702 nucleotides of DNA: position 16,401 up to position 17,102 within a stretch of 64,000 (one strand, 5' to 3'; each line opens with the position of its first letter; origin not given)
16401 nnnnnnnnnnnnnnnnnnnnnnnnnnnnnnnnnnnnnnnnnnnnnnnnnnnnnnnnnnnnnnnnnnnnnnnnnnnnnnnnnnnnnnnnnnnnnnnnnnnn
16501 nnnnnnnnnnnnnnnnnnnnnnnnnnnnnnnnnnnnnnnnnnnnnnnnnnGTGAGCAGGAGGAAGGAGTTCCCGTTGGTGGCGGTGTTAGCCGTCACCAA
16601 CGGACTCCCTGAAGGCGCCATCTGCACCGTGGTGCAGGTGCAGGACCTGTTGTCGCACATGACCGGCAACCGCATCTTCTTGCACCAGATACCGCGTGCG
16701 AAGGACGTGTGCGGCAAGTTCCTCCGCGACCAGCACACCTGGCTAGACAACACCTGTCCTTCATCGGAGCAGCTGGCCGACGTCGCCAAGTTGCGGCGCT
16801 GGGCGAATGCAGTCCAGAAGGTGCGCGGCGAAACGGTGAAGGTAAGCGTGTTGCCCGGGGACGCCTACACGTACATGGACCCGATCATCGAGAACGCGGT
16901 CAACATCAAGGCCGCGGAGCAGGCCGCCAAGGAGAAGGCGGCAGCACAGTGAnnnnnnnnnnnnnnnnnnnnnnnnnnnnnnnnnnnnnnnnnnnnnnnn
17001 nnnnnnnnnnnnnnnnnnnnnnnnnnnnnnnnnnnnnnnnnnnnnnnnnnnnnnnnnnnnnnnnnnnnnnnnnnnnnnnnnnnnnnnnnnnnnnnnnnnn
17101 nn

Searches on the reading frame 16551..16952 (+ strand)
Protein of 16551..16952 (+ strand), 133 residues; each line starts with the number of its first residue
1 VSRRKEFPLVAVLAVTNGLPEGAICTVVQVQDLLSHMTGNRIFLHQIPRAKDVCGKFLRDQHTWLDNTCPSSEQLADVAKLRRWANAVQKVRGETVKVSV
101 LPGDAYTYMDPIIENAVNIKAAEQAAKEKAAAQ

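Call 107: search_protein_families(library=pfam, proteins=[window:16551-16952:+], max_evalue=0.01)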
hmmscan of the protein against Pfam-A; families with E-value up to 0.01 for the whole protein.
window:16551-16952:+ (133 aa): 1 family
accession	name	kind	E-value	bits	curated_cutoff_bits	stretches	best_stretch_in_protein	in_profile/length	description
PF24875.1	DUF7736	-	2.2e-14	53.8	25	1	7-66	1-57/59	Domain of unknown function (DUF7736)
